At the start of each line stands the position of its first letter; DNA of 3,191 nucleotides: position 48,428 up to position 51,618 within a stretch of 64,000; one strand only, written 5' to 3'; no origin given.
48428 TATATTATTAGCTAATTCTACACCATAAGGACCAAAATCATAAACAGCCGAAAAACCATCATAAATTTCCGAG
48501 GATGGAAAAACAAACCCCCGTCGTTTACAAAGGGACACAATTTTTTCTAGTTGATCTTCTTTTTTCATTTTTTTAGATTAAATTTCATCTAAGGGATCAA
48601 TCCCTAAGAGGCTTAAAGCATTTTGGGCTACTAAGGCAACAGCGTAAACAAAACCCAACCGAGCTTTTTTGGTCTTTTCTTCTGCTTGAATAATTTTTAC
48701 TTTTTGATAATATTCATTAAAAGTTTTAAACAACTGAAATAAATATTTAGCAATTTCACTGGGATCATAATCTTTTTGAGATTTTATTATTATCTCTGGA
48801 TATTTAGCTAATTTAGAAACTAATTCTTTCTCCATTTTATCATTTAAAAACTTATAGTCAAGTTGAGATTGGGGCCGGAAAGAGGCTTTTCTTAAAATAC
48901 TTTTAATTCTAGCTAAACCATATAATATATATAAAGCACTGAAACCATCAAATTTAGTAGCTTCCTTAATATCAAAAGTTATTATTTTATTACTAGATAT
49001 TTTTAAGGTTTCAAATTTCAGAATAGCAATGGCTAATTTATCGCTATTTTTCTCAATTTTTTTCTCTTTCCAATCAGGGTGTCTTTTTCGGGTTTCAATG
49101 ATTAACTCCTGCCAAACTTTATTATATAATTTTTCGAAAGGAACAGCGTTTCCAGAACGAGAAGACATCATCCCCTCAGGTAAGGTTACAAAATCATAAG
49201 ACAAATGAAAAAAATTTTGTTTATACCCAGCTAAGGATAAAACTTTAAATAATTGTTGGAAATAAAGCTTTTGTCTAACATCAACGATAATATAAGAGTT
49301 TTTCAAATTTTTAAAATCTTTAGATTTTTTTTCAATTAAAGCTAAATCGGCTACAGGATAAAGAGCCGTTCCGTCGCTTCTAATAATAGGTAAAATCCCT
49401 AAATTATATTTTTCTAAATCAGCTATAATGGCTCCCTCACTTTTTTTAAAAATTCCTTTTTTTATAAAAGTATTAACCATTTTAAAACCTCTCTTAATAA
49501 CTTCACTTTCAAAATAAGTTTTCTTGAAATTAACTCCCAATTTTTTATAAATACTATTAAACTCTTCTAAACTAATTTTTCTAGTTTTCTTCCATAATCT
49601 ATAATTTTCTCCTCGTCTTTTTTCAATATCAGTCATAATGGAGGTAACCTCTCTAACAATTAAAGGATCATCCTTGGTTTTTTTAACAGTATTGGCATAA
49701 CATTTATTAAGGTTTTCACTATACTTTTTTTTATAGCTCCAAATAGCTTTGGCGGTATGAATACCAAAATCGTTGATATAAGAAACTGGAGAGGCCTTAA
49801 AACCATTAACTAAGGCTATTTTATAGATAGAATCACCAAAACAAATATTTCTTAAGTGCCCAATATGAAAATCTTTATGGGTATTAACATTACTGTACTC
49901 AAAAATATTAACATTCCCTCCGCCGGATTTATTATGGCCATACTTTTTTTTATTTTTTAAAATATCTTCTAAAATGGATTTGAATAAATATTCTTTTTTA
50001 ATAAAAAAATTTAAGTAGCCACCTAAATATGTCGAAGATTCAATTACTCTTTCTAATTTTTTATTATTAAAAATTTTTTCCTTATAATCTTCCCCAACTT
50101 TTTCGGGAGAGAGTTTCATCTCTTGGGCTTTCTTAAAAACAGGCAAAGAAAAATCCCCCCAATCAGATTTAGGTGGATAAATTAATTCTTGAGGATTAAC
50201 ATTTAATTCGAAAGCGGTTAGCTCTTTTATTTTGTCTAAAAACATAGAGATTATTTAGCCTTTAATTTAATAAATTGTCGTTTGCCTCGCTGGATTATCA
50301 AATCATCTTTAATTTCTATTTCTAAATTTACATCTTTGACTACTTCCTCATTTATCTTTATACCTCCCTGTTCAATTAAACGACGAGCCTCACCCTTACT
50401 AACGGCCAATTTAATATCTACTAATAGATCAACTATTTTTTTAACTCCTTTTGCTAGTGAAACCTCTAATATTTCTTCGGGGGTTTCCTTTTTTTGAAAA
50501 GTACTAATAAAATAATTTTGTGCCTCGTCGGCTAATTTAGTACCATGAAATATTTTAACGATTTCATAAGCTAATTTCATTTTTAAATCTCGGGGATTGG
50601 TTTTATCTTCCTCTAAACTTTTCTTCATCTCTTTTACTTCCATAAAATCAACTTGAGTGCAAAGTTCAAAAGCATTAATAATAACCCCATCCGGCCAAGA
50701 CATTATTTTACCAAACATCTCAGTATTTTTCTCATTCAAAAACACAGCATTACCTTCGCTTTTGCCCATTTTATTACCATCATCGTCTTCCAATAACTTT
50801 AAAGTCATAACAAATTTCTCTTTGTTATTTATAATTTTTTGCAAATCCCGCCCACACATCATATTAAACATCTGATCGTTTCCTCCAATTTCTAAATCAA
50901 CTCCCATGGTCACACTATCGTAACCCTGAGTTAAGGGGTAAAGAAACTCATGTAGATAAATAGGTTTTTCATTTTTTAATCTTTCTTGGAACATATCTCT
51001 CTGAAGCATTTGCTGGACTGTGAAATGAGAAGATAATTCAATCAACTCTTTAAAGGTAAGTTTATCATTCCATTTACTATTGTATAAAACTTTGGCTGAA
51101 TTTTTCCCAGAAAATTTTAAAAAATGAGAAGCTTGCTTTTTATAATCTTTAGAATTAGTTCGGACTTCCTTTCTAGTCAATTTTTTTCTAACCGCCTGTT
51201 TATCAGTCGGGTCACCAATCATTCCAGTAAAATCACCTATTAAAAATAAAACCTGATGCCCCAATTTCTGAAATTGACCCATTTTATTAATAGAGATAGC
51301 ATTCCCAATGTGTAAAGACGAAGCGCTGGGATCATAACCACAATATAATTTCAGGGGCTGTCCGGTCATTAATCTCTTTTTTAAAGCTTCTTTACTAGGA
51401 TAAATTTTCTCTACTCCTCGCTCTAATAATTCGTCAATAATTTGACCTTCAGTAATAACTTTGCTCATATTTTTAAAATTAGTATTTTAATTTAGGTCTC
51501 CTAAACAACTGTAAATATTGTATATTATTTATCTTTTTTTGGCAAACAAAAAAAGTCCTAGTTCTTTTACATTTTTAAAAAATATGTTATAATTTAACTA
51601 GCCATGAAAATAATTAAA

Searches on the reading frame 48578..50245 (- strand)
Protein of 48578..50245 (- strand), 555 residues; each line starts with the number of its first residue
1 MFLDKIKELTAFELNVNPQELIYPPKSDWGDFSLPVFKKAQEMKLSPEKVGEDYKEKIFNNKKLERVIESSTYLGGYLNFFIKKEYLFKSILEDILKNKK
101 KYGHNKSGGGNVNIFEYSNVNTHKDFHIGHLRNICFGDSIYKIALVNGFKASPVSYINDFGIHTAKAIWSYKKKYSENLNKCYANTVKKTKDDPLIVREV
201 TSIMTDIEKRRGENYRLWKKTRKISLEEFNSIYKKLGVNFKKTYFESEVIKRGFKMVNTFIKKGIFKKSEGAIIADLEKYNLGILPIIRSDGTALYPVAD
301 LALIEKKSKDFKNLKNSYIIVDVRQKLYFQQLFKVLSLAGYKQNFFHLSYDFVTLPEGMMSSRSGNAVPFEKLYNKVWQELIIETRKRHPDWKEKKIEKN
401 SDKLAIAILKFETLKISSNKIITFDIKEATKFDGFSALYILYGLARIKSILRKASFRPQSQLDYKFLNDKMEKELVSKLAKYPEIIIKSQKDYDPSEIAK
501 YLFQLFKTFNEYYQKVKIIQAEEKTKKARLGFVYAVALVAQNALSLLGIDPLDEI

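Call 49: search_protein_families(library=pfam, proteins=[window:48578-50245:-], max_evalue=0.00001)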
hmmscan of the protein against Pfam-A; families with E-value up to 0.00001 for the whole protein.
window:48578-50245:- (555 aa): 3 families
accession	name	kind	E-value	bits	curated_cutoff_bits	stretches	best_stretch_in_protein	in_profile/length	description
PF00750.26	tRNA-synt_1d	-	1.1e-30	107.3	23.3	1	93-415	3-338/349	tRNA synthetases class I (R), catalytic domain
PF05746.21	DALR_1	-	8.9e-30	103.6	22.3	1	440-554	1-116/117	DALR anticodon binding domain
PF03485.21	Arg_tRNA_synt_N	-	3.6e-07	31.1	21.5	1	4-82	9-85/85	Arginyl tRNA synthetase N terminal domain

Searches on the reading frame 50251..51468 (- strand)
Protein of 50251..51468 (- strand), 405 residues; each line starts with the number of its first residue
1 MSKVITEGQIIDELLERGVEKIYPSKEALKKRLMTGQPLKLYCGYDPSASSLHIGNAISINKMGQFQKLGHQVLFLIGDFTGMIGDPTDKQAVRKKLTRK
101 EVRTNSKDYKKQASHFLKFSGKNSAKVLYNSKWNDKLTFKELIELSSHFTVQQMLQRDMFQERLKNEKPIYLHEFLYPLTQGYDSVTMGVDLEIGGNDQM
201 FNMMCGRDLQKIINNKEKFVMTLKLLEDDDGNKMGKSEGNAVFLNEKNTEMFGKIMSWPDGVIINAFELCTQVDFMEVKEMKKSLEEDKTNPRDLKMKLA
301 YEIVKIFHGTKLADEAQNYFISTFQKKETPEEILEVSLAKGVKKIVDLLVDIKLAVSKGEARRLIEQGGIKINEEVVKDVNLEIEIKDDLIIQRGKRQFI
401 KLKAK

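Call 28: find_encoding_contigs(protein=window:50251-51468:-, flank=10000, max_places=1)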
Protein window:50251-51468:- (405 aa): no gene with exactly this product is on record in the collection.

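Call 49: search_protein_families(library=pfam, proteins=[window:50251-51468:-], max_evalue=0.00001)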
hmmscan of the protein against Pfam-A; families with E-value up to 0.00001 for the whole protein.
window:50251-51468:- (405 aa): 3 families
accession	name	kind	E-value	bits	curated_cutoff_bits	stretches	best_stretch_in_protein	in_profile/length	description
PF00579.31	tRNA-synt_1b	-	7.9e-71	239.2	21.1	1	36-325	3-292/292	tRNA synthetases class I (W and Y)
PF22421.1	SYY_C-terminal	-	5.8e-12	45.8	27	1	332-400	8-81/83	Tyrosine--tRNA ligase SYY-like C-terminal domain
PF01479.30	S4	-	6.9e-10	39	22.8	1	345-389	3-47/48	S4 domain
